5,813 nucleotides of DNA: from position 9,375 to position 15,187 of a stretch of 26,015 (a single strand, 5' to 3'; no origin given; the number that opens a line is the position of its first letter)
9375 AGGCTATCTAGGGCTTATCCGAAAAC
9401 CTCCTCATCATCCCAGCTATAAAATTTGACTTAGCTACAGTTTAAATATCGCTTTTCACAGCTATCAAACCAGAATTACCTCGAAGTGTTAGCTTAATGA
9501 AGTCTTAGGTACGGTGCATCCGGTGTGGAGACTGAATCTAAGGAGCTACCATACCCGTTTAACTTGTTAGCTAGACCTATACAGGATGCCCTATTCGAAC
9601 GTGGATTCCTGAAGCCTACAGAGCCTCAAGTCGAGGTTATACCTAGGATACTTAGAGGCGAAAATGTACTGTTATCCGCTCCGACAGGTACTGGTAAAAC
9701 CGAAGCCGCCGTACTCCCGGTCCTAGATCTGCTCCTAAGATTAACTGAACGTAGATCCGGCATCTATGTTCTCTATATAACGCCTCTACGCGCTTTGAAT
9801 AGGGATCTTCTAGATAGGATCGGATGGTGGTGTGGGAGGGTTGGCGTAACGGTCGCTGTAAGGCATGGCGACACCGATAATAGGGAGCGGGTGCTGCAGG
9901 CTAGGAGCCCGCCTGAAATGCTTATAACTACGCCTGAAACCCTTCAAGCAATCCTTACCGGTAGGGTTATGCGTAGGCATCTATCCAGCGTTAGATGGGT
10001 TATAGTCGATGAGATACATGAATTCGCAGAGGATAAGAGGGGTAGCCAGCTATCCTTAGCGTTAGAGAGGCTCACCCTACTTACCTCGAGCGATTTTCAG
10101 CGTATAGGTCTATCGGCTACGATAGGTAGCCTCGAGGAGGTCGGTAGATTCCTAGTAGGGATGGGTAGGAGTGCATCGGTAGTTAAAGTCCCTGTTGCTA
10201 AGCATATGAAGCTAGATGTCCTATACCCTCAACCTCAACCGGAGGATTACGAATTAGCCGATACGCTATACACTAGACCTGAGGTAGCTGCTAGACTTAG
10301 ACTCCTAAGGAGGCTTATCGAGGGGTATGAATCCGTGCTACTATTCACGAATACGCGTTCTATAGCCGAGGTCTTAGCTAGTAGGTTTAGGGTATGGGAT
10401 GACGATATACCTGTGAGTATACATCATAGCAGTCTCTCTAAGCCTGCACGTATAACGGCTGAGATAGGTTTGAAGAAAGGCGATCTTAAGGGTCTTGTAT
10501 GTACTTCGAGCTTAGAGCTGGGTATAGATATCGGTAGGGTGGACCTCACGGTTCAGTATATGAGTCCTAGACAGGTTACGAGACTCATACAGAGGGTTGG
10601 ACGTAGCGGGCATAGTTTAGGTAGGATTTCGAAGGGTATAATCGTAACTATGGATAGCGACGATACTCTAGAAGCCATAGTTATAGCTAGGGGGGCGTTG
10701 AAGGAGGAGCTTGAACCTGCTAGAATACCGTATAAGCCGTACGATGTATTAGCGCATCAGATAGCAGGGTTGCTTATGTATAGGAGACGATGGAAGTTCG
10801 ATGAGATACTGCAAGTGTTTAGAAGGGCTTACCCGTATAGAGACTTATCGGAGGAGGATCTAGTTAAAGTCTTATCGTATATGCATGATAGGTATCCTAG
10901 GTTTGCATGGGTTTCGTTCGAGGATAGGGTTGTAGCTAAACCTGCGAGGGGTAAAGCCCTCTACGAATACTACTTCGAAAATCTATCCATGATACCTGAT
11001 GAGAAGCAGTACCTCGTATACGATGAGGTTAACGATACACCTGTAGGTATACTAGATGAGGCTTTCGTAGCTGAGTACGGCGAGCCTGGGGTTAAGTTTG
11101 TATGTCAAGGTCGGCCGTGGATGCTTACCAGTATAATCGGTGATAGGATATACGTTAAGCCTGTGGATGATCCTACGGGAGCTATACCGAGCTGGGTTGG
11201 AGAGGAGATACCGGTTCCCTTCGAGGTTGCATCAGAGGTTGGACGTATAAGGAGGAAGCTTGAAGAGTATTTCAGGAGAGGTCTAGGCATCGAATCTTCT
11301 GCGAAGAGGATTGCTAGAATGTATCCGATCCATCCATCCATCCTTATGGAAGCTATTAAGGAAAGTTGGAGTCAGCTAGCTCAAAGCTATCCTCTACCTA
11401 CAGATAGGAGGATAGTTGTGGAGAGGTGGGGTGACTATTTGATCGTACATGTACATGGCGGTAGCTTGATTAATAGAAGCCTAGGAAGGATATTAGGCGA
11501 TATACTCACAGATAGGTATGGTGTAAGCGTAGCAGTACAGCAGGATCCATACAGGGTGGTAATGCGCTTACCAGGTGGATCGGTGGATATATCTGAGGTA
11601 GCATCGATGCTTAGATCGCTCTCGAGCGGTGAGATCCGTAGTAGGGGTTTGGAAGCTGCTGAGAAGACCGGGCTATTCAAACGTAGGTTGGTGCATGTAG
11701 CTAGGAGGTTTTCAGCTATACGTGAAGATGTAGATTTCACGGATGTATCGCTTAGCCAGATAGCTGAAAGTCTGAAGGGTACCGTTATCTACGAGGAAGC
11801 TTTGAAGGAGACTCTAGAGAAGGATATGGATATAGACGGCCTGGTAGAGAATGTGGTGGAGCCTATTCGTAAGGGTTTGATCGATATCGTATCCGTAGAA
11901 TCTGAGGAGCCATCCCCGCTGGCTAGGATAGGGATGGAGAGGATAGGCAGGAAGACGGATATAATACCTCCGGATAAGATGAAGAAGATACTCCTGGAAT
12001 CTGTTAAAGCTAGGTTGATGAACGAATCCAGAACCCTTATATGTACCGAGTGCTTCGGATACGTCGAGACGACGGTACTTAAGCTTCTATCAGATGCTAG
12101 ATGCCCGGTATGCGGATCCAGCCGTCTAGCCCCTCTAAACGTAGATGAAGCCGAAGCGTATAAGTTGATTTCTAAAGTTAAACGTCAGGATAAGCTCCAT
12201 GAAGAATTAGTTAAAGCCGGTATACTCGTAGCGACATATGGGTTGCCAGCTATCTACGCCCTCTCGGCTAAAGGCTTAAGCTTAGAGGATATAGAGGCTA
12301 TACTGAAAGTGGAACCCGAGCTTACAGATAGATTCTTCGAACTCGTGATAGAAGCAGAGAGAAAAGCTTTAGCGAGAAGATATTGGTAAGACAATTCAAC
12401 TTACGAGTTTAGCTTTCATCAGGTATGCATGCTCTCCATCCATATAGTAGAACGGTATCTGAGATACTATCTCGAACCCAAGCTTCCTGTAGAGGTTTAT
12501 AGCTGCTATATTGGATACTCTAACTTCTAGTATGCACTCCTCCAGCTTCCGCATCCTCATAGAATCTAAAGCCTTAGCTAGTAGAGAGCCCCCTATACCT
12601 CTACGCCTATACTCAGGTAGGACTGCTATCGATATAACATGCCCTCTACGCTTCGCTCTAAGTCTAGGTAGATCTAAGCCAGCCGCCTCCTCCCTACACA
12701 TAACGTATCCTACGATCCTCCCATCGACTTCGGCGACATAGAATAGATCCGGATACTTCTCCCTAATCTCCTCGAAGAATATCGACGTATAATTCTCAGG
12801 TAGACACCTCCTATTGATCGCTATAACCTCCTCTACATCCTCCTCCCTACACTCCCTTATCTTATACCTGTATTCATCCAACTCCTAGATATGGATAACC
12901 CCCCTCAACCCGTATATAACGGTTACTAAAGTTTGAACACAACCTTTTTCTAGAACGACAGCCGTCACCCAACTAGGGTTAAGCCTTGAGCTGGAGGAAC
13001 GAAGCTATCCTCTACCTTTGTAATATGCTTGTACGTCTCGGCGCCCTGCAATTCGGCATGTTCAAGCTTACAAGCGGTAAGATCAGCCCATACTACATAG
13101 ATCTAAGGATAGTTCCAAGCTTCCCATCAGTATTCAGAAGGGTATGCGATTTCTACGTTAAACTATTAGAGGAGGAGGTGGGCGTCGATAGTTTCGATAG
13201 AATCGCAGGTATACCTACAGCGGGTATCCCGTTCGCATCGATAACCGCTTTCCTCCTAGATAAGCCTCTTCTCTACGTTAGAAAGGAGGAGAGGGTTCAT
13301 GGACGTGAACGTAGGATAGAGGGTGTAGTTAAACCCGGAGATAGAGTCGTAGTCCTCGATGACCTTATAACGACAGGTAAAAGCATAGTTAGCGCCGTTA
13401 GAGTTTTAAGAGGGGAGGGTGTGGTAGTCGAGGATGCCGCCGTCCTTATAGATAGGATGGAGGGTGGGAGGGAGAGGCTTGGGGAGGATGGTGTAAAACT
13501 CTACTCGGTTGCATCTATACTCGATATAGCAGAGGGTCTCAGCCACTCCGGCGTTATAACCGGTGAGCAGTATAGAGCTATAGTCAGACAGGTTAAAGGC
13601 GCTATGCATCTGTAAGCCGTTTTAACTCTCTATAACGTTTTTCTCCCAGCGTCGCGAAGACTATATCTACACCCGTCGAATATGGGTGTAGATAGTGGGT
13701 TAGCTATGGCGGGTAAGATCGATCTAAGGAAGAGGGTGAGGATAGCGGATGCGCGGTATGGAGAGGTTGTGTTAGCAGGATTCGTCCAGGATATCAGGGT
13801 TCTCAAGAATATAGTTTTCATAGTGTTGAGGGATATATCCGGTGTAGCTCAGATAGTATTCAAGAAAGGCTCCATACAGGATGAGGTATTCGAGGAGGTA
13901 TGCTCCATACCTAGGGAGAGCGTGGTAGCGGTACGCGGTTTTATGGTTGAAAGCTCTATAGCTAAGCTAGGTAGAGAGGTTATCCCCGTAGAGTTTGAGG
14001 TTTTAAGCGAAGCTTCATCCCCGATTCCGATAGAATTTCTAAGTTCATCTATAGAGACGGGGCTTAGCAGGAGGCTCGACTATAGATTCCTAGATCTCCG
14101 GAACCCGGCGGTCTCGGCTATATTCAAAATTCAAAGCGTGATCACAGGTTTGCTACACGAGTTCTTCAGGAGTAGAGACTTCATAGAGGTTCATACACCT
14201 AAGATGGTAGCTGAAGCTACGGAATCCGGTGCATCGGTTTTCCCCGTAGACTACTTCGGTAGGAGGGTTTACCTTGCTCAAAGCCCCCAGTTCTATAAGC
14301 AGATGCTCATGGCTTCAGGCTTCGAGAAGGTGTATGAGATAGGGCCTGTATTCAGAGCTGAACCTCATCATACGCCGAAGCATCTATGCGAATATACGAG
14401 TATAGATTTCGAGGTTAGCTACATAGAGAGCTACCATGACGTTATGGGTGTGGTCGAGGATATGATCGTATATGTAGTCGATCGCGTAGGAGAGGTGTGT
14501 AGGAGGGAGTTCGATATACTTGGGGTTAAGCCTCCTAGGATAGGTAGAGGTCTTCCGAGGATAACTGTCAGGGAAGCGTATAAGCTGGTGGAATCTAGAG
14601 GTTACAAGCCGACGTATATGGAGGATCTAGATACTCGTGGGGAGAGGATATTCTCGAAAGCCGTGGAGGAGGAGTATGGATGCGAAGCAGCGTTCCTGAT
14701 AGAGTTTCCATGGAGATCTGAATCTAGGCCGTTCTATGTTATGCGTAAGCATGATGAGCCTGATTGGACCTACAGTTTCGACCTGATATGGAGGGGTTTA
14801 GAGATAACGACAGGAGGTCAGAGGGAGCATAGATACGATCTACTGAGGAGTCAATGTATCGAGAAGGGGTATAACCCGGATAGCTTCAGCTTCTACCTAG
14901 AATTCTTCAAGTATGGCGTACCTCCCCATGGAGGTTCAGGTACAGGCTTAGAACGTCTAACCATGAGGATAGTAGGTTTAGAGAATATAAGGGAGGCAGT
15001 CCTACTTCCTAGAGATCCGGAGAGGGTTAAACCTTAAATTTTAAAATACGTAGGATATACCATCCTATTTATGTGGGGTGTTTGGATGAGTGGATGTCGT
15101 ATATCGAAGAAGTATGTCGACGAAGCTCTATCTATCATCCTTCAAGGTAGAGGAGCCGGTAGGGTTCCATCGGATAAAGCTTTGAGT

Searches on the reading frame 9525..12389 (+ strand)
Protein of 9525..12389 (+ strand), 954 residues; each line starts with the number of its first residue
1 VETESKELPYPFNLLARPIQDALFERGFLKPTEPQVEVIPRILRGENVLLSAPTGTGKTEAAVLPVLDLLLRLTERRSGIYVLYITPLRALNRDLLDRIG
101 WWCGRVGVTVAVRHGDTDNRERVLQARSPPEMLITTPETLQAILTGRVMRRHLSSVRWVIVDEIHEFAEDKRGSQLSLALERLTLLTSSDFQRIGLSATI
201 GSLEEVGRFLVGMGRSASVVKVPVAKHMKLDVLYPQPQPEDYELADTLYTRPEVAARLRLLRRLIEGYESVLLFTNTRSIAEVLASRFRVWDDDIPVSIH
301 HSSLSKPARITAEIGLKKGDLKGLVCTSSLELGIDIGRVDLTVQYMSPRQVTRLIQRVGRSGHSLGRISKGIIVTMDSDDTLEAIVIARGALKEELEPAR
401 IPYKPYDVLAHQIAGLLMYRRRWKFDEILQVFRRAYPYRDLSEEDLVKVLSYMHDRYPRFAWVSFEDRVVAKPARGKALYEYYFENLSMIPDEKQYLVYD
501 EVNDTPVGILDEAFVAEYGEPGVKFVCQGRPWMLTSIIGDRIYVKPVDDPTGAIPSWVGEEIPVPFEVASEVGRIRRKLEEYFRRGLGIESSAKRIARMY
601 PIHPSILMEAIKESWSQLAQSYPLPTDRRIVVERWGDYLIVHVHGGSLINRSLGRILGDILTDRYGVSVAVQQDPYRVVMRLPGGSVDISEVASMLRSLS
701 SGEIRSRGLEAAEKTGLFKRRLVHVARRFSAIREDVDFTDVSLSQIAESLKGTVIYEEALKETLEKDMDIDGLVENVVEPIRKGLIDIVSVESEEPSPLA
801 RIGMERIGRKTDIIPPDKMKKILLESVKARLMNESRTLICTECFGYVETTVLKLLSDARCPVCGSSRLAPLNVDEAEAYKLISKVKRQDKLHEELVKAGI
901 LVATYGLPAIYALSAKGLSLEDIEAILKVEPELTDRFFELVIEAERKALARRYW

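Call 3: search_protein_families(library=pfam, proteins=[window:9525-12389:+])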
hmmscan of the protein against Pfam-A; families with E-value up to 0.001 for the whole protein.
window:9525-12389:+ (954 aa): 6 families
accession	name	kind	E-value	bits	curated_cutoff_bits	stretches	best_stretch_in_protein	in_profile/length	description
PF00270.35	DEAD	-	4.6e-36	124.5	26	1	32-204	1-165/167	DEAD/DEAH box helicase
PF08494.16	DEAD_assoc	-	3.7e-32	112.1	23.5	1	624-800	1-191/191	DEAD/H associated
PF19306.5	WH_Lhr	-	9.8e-16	58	27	1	393-548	5-162/168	Large helicase-related protein, winged helix domain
PF00271.37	Helicase_C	-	1.8e-15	57.6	23.5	1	259-362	4-107/110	Helicase conserved C-terminal domain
PF04851.21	ResIII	-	6.1e-08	33.2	22.5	1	30-200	3-162/164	Type III restriction enzyme, res subunit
PF13481.12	AAA_25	-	0.00044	20.4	27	0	24-165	11-153/195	AAA domain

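Call 4: search_protein_families(library=ncbifam, proteins=[window:9525-12389:+])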
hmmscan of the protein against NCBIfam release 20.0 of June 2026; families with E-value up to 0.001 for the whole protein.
window:9525-12389:+ (954 aa): 26 families (the best 25 are shown)
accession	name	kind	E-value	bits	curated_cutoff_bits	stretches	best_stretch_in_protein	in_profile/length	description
NF010338.0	PRK13767.1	equivalog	8.4e-160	533.8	849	1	20-832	23-864/877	ATP-dependent helicase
TIGR04121.1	DEXH_lig_assoc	equivalog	1.5e-106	357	850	1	25-726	8-692/804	ligase-associated DNA damage response DEXH box helicase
NF007284.0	PRK09751.1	equivalog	1.6e-77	261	1496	2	299-800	354-867/1538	ATP-dependent helicase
TIGR03817.1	DECH_helic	hypoth_equivalog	2.3e-29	102.2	874.1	1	14-387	20-393/742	helicase/secretion neighborhood putative DEAH-box helicase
NF053636.1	DDHlcsCsdAPsy1082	equivalog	8.8e-23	80.6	890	1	15-385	10-358/512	DEAD/DEAH box helicase CsdA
NF002654.0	PRK02362.1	equivalog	6.2e-22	77.7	887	1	18-287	11-262/739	ATP-dependent DNA helicase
NF008394.0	PRK11192.1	equivalog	9.9e-22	77.3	507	1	19-367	14-343/441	ATP-dependent RNA helicase SrmB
NF007882.0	PRK10590.1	equivalog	4.5e-20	72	743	2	19-164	12-158/456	ATP-dependent RNA helicase RhlE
NF001308.0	PRK00254.1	equivalog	6e-20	71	1216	1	19-210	12-189/720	ATP-dependent DNA helicase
NF040935.1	helicase_Hel308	equivalog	1.6e-19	69.5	1200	1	18-288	14-267/704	ATP-dependent DNA helicase Hel308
NF053631.1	RNA_helic_CshA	equivalog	3.6e-17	62.4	646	1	15-400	6-364/434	degradosome RNA helicase CshA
NF053711.1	RNA_heli_RhlE1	exception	5.6e-17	61.6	750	2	16-191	9-189/434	RNA helicase RhlE1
NF002251.0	PRK01172.1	equivalog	2.2e-14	52.6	891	1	33-288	25-256/674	ATP-dependent DNA helicase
NF053710.1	RNA_heli_RhlE2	exception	1.4e-13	50.1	925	2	21-71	14-64/635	RNA helicase RhlE2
NF008642.0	PRK11634.1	equivalog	5.5e-13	48.2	989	1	15-166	13-160/628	DEAD/DEAH family ATP-dependent RNA helicase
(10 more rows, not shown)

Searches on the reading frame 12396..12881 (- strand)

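Call 5: search_protein_families(library=ncbifam, proteins=[window:12396-12881:-], max_evalue=0.00001)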
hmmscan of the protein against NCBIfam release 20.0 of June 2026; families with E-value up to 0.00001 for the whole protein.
window:12396-12881:- (161 aa): 12 families
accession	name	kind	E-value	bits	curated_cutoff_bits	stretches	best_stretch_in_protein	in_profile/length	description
TIGR01575.1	rimI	equivalog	1.1e-26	93.5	86.4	1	15-155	1-132/132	ribosomal protein S18-alanine N-acetyltransferase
NF002959.0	PRK03624.1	equivalog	9.9e-18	64.2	124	1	6-142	7-135/147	GNAT family acetyltransferase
NF007025.1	PRK09491.1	equivalog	1.1e-13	51.3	173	1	11-147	6-130/145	ribosomal protein S18-alanine N-acetyltransferase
TIGR03448.1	mycothiol_MshD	equivalog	4e-09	36.2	163.1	1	53-140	209-289/294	mycothiol synthase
TIGR03103.1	trio_acet_GNAT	equivalog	1e-08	34.2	569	1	13-140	91-216/547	N-acetylglutaminylglutamine synthetase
NF053587.1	SpmdActasePaiA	equivalog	3.5e-08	33.4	250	1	38-157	53-168/172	spermidine/spermine N(1)-acetyltransferase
NF008212.0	PRK10975.1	equivalog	8.1e-08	32.4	219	1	78-143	162-227/232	dTDP-4-amino-4,6-dideoxy-D-galactose acyltransferase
NF000487.1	stat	exception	9.1e-07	28.6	420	1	78-155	103-184/189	streptothricin N-acetyltransferase STAT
NF040504.1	resist_ArsN1b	equivalog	1.6e-06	28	210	1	37-141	42-138/159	arsinothricin resistance N-acetyltransferase ArsN1 family B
NF000360.1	sat4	exception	2.7e-06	27.6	380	1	48-149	66-166/180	streptothricin N-acetyltransferase Sat4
NF007807.0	PRK10514.1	equivalog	9.1e-06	25.7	134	0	7-141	4-127/147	acetyltransferase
NF040503.1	resist_ArsN1a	equivalog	9.3e-06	25.5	170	0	48-139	51-136/159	arsinothricin resistance N-acetyltransferase ArsN1 family A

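Call 6: search_protein_families(library=pfam, proteins=[window:12396-12881:-], max_evalue=0.0001)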
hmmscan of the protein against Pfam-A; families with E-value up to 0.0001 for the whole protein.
window:12396-12881:- (161 aa): 5 families
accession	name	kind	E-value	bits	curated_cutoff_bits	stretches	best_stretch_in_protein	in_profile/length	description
PF00583.31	Acetyltransf_1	-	2.1e-24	86.5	20.7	1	17-136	2-116/116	Acetyltransferase (GNAT) family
PF13508.13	Acetyltransf_7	-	2.1e-17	63.7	27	1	46-137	4-83/84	Acetyltransferase (GNAT) domain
PF13673.13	Acetyltransf_10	-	1.5e-12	48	23.6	1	44-140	30-111/128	Acetyltransferase (GNAT) domain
PF13527.13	Acetyltransf_9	-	3.1e-12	47.1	25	1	7-138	1-126/127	Acetyltransferase (GNAT) domain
PF08445.16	FR47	-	3.9e-09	36.8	22.1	1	77-139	19-80/86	FR47-like protein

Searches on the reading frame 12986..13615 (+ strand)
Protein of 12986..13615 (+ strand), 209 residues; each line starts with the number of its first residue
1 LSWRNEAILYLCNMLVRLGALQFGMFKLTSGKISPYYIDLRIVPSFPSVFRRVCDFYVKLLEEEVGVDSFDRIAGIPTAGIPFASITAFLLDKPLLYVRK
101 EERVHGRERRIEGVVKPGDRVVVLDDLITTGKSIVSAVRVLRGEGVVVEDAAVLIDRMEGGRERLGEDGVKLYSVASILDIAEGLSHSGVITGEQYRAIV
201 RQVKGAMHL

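Call 3: search_protein_families(library=pfam, proteins=[window:12986-13615:+])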
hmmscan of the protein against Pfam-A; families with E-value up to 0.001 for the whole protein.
window:12986-13615:+ (209 aa): 2 families
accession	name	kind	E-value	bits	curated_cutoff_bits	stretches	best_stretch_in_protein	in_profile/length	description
PF00156.33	Pribosyltran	-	1.7e-11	44.1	26.3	1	68-163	28-132/158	Phosphoribosyl transferase domain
PF14681.12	UPRTase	-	0.00057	19.9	27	1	118-153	120-155/206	Uracil phosphoribosyltransferase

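Call 4: search_protein_families(library=ncbifam, proteins=[window:12986-13615:+])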
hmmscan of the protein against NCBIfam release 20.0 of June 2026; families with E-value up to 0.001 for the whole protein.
window:12986-13615:+ (209 aa): 22 families
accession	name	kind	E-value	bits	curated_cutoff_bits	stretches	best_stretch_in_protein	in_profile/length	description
NF004034.0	PRK05500.1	equivalog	9e-46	156.4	656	1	15-201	294-476/478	bifunctional orotidine-5'-phosphate decarboxylase/orotate phosphoribosyltransferase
TIGR00336.1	pyrE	equivalog_domain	1.4e-39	135.6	106.8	1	15-180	3-172/173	orotate phosphoribosyltransferase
NF001729.0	PRK00455.1-3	equivalog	4.8e-39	134.1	245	1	11-190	16-200/231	orotate phosphoribosyltransferase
NF010382.0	PRK13809.1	equivalog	2.2e-35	122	208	1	13-203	15-202/210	orotate phosphoribosyltransferase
TIGR01367.1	pyrE_Therm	equivalog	1.3e-20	73.8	150.25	1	15-165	6-152/187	orotate phosphoribosyltransferase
NF002634.0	PRK02304.1-3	equivalog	2.6e-14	53.3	170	1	47-176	37-177/182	adenine phosphoribosyltransferase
NF002620.0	PRK02277.1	subfamily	4.3e-12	46.1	115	1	37-178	56-197/201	orotate phosphoribosyltransferase-like protein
NF002632.0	PRK02304.1-1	equivalog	6.1e-12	45.6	243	1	114-177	115-179/183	adenine phosphoribosyltransferase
NF002635.0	PRK02304.1-4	subfamily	1.7e-11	44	146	1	60-178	45-174/188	adenine phosphoribosyltransferase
NF040646.1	HPT_Archaea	equivalog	3.4e-11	43.1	200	1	49-177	34-173/184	hypoxanthine/guanine phosphoribosyltransferase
NF006671.0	PRK09219.1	equivalog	3.6e-10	39.7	177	1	115-184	114-184/192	xanthine phosphoribosyltransferase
NF002636.0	PRK02304.1-5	equivalog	1.9e-09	37.3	125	1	114-167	113-167/176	adenine phosphoribosyltransferase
TIGR01090.1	apt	equivalog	1.3e-08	35.1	185.85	1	56-175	33-166/169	adenine phosphoribosyltransferase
TIGR01744.1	XPRTase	equivalog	5.5e-08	32.7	164.45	1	116-183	115-183/191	xanthine phosphoribosyltransferase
NF009211.0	PRK12560.1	equivalog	1.1e-07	31.8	188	1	115-178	111-176/187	adenine phosphoribosyltransferase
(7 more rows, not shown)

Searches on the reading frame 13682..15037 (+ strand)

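Call 3: search_protein_families(library=pfam, proteins=[window:13682-15037:+])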
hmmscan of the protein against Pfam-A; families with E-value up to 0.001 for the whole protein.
window:13682-15037:+ (451 aa): 2 families
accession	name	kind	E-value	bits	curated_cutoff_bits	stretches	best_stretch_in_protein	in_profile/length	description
PF00152.25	tRNA-synt_2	-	4.1e-86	289.3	25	1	130-445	4-307/308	tRNA synthetases class II (D, K and N)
PF01336.31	tRNA_anti-codon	-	3.1e-08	33.9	27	1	29-104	1-71/75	OB-fold nucleic acid binding domain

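Call 4: search_protein_families(library=ncbifam, proteins=[window:13682-15037:+])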
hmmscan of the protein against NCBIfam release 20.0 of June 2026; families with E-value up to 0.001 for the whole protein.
window:13682-15037:+ (451 aa): 18 families
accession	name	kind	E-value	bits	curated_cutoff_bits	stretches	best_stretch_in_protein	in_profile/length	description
NF003483.0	PRK05159.1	equivalog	5.4e-163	542.9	353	1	26-451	17-438/438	aspartate--tRNA(Asn) ligase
TIGR00458.1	aspS_nondisc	equivalog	1.5e-135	452.5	368.4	1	27-451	13-428/428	aspartate--tRNA(Asn) ligase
NF003037.0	PRK03932.1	equivalog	4.6e-75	253.3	414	1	26-450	16-450/451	asparagine--tRNA ligase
TIGR00457.1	asnS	equivalog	1.1e-68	232.1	342.6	1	27-450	17-454/455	asparagine--tRNA ligase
NF001750.0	PRK00476.1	equivalog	1.7e-62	211.6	443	2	28-272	20-268/590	aspartate--tRNA ligase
TIGR00459.1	aspS_bact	equivalog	7.4e-57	193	373.85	2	28-271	18-262/586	aspartate--tRNA ligase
NF005052.0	PRK06462.1-1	equivalog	1.7e-44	152.3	368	1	130-444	31-345/353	asparagine synthetase A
NF001756.1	PRK00484.1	subfamily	4.2e-40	137.8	468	2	25-270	50-291/488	lysine--tRNA ligase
NF005054.0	PRK06462.1-4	equivalog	1.2e-37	129.6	309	1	133-447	10-313/318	asparagine synthetase A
TIGR00499.1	lysS_bact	equivalog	2.3e-37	128.8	427.6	2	28-271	55-295/496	lysine--tRNA ligase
NF009460.0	PRK12820.1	equivalog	1.2e-35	122.9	1379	2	27-300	36-311/723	bifunctional aspartyl-tRNA synthetase/aspartyl/glutamyl-tRNA amidotransferase subunit C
NF009101.0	PRK12445.1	subfamily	1.8e-25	89.5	1026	1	28-317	67-346/505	lysine--tRNA ligase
NF002821.0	PRK02983.1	equivalog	9.9e-24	83.4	742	1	25-263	658-893/1102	bifunctional lysylphosphatidylglycerol synthetase/lysine--tRNA ligase LysX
TIGR00462.1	genX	equivalog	7.5e-19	68.3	286.9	1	157-440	10-302/304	EF-P lysine aminoacylase EpmA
NF006828.0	PRK09350.1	equivalog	6.6e-15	55.2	264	1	146-441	14-319/325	elongation factor P--(R)-beta-lysine ligase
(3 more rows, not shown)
